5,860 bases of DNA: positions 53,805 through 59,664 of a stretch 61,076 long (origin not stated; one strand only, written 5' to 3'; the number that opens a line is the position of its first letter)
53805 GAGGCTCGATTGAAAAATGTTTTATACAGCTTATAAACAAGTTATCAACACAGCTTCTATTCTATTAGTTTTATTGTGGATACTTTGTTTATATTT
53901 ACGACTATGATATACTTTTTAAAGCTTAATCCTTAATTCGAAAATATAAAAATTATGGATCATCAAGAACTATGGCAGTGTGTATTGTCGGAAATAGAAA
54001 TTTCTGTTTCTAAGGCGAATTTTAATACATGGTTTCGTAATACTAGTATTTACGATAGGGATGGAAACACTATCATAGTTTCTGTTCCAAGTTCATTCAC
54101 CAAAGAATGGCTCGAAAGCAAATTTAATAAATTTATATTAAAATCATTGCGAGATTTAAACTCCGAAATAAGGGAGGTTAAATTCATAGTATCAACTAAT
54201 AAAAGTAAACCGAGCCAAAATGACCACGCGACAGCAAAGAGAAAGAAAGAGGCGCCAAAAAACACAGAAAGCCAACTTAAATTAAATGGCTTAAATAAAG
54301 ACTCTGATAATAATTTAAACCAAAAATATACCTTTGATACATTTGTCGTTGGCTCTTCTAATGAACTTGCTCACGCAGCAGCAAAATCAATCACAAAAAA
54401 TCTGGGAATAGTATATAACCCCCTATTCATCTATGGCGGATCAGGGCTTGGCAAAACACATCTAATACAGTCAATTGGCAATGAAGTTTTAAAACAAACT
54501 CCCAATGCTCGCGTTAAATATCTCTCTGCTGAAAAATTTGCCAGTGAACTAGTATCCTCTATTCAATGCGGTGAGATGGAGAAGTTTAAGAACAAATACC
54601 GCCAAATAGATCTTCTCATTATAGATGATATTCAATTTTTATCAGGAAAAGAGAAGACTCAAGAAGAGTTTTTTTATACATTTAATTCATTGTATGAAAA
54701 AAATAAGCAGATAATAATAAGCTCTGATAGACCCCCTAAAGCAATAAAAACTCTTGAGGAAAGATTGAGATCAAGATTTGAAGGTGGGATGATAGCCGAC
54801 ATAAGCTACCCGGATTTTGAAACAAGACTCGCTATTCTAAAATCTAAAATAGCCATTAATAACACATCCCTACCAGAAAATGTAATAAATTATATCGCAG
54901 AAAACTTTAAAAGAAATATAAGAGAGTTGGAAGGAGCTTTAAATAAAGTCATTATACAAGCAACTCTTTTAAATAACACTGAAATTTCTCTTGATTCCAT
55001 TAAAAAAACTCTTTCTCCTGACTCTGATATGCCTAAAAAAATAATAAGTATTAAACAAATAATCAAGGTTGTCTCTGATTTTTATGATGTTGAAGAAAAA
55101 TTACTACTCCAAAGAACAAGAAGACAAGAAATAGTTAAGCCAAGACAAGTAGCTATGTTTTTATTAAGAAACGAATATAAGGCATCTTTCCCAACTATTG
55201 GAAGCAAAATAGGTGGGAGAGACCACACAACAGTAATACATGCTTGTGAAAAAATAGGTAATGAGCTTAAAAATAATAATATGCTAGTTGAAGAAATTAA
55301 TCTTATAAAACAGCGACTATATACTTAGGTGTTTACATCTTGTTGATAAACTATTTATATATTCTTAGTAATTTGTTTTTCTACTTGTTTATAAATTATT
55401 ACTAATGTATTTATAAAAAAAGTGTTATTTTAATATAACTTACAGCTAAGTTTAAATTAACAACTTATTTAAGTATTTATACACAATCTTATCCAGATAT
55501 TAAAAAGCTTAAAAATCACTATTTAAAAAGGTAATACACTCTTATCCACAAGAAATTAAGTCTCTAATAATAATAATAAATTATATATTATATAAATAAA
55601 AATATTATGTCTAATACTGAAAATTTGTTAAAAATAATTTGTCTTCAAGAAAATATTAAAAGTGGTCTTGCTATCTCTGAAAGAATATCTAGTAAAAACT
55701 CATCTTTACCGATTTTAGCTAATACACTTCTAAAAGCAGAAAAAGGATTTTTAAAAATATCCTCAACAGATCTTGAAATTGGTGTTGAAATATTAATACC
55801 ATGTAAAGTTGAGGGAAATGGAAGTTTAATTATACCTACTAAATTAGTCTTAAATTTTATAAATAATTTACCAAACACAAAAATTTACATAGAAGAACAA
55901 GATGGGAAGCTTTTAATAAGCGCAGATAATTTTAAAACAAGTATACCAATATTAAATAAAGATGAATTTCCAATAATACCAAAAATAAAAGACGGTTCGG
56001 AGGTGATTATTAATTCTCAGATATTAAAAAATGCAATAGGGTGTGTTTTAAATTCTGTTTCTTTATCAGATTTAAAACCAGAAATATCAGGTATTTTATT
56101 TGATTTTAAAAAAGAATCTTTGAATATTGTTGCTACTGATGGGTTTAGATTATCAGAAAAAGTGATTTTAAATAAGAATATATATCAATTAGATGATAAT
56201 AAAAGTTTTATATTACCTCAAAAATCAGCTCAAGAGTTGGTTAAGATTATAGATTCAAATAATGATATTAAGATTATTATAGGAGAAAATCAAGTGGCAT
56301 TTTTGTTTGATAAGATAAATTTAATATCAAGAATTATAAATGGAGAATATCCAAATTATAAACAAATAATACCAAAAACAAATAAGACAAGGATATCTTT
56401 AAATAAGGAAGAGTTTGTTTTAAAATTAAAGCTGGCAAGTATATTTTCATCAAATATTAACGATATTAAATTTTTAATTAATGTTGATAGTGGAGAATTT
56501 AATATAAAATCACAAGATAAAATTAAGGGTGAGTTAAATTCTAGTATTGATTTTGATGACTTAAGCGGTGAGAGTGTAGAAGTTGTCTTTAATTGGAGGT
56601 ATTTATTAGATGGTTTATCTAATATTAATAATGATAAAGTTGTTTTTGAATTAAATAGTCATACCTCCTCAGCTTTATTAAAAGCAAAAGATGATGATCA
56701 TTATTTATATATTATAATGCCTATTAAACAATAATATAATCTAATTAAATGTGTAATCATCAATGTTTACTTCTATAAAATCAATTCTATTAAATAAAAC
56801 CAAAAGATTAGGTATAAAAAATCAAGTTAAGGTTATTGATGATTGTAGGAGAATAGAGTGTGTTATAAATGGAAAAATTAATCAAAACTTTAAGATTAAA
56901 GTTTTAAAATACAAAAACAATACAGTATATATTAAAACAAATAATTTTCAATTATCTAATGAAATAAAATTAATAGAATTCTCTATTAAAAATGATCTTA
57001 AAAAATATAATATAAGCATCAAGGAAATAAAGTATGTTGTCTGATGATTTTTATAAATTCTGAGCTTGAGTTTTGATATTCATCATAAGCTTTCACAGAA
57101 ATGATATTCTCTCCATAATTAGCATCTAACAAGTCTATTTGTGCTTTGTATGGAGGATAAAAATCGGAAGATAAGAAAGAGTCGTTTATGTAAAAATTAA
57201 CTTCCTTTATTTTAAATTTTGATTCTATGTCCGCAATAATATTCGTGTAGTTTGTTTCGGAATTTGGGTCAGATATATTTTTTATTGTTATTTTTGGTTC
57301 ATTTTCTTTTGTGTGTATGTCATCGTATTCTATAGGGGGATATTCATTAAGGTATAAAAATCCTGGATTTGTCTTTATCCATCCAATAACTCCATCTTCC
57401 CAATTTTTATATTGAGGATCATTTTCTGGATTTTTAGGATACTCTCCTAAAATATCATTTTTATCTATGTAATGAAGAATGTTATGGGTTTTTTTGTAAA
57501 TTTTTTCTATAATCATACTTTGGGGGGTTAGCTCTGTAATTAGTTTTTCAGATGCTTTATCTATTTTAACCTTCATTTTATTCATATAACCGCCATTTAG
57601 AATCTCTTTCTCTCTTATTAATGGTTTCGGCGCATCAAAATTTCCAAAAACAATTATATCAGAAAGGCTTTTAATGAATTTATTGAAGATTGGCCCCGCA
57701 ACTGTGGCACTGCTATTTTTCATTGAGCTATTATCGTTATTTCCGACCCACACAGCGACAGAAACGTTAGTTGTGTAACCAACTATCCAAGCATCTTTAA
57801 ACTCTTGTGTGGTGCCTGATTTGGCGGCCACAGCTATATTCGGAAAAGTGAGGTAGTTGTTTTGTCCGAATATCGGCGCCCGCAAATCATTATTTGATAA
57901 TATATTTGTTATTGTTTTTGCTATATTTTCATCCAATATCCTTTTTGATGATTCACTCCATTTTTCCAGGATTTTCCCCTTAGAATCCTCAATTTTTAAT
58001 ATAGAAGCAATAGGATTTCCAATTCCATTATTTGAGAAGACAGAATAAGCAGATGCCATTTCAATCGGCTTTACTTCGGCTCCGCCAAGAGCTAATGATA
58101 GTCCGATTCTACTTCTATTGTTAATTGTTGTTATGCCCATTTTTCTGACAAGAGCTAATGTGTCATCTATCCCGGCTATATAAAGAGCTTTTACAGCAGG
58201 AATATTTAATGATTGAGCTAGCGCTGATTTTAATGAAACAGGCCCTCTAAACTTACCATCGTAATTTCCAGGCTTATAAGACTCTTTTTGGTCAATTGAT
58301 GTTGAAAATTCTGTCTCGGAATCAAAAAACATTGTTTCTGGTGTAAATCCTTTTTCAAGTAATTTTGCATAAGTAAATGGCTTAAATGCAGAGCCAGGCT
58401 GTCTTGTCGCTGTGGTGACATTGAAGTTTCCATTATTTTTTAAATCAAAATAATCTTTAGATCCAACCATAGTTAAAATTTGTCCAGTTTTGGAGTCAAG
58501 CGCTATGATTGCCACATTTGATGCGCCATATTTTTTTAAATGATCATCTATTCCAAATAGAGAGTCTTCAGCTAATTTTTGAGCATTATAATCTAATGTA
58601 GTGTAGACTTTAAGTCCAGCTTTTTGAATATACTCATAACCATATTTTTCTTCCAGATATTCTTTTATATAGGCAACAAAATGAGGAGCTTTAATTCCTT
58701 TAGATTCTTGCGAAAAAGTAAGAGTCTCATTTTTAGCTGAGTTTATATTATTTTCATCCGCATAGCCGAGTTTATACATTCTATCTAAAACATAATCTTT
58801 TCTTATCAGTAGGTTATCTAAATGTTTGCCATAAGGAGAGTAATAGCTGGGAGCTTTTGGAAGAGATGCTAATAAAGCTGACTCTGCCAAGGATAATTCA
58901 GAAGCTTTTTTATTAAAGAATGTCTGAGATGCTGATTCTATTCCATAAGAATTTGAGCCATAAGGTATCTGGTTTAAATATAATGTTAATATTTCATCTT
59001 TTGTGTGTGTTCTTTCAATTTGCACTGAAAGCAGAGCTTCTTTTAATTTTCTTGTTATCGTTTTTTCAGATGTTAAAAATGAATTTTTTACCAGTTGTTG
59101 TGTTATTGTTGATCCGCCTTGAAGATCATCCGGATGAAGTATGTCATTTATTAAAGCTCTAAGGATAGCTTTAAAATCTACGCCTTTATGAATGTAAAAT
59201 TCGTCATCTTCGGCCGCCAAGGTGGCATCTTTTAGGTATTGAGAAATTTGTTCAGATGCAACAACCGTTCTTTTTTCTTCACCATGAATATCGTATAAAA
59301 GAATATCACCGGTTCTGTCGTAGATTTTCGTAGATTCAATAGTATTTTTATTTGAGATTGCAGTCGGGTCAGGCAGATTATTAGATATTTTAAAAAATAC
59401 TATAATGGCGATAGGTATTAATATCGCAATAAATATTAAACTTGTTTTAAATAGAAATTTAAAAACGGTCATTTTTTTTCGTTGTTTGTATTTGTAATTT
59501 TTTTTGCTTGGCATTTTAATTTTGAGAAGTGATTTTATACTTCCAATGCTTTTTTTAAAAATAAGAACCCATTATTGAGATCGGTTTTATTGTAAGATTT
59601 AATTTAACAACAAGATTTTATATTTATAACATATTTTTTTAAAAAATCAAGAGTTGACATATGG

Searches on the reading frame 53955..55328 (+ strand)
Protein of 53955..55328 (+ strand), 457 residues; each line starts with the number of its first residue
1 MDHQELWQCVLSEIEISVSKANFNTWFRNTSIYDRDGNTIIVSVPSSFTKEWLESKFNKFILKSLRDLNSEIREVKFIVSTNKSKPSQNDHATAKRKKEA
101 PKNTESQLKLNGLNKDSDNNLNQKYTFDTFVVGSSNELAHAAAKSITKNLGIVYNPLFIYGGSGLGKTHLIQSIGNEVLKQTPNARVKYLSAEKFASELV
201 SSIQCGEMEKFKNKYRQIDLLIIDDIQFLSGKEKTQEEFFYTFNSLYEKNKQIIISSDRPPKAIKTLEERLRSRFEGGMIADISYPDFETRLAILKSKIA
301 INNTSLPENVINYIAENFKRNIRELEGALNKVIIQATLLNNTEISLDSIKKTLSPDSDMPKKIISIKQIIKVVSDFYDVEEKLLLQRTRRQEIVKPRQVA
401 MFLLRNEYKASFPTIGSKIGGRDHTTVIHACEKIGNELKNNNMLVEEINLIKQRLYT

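Call 9: search_protein_families(library=pfam, proteins=[window:53955-55328:+], max_evalue=0.01)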
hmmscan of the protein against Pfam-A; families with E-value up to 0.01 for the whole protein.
window:53955-55328:+ (457 aa): 12 families
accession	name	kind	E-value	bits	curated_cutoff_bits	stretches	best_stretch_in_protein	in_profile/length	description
PF00308.24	Bac_DnaA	-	3.4e-73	245.6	23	1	121-281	1-161/162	Bacterial DnaA ATPAse domain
PF08299.17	Bac_DnaA_C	-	4.9e-26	91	31.5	1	366-434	1-69/69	Bacterial dnaA protein helix-turn-helix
PF11638.13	DnaA_N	-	1.4e-12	47.6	24.6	1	4-66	1-64/65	DnaA N-terminal domain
PF01695.23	IstB_IS21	-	1.6e-11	44.6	24.1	1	157-258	95-193/238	IstB-like ATP binding protein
PF00004.35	AAA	-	4e-06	27.8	21.2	1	158-275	2-127/131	ATPase family associated with various cellular activities (AAA)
PF13173.12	AAA_14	-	6e-05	23.5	27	1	155-275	3-115/129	AAA domain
PF01637.24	ATPase_2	-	8.6e-05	22.9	33.2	1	154-265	20-124/225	ATPase domain predominantly from Archaea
PF13401.12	AAA_22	-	0.0001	23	27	0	157-248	8-109/130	AAA domain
PF00910.28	RNA_helicase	-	0.00039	21.3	21.5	1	158-240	2-71/105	RNA helicase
PF13479.12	AAA_24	-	0.0059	16.9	27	0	157-227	5-74/195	AAA domain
PF25201.1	nSTAND6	-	0.0079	16.7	27.7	0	155-187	19-52/148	Novel STAND NTPase 6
PF11490.13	DNA_pol3_a_NII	-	0.0085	16.4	26.3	1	26-114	20-108/117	DNA polymerase III polC-type N-terminus II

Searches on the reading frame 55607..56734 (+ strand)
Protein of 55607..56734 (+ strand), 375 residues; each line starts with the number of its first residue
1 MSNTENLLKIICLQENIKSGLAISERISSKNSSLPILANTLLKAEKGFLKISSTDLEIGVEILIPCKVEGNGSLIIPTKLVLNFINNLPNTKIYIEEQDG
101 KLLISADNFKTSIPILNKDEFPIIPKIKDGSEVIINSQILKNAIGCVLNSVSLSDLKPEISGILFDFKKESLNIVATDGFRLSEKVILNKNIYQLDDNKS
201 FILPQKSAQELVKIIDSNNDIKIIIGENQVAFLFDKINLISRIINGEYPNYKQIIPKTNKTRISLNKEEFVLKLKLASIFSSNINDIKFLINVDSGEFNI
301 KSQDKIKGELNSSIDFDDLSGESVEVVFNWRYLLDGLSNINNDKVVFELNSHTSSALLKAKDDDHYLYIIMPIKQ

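Call 9: search_protein_families(library=pfam, proteins=[window:55607-56734:+], max_evalue=0.01)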
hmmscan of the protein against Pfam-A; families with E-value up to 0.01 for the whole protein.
window:55607-56734:+ (375 aa): 3 families
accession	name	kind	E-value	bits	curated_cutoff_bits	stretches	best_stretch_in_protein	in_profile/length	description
PF02767.21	DNA_pol3_beta_2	-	1.6e-25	90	27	1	135-250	2-116/116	DNA polymerase III beta subunit, central domain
PF00712.24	DNA_pol3_beta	-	8.4e-21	74.8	24.4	2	9-125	2-120/120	DNA polymerase III beta subunit, N-terminal domain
PF02768.20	DNA_pol3_beta_3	-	4.7e-20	72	27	1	252-373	1-120/121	DNA polymerase III beta subunit, C-terminal domain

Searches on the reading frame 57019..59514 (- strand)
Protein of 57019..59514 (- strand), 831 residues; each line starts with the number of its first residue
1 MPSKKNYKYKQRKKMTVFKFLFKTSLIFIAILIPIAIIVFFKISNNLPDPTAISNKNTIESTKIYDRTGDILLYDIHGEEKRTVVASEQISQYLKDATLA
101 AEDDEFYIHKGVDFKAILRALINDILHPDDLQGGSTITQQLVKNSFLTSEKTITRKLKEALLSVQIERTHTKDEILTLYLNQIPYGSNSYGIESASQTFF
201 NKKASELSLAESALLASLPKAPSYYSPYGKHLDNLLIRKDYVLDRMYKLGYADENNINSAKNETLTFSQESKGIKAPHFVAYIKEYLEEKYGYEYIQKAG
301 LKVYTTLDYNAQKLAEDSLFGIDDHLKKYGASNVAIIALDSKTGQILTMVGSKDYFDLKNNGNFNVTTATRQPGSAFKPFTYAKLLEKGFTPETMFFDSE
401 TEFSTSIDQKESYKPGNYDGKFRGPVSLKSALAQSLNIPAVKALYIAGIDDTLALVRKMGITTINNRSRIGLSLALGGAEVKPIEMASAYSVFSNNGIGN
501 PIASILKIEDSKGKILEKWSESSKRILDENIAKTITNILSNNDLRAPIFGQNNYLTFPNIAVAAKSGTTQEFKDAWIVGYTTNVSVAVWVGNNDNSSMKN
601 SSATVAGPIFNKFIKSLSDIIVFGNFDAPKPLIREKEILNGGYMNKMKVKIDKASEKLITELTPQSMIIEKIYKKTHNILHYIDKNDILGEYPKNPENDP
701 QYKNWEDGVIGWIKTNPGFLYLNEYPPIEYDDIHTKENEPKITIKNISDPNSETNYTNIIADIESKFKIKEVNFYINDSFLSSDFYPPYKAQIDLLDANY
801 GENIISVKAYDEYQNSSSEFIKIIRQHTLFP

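Call 9: search_protein_families(library=pfam, proteins=[window:57019-59514:-], max_evalue=0.01)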
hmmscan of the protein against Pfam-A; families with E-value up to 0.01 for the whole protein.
window:57019-59514:- (831 aa): 2 families
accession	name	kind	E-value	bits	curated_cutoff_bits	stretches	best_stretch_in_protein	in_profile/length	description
PF00912.28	Transgly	-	3.5e-62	209.4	27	1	75-246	7-177/178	Transglycosylase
PF00905.27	Transpeptidase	-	9.9e-29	100.9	22.1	1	335-614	2-298/299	Penicillin binding protein transpeptidase domain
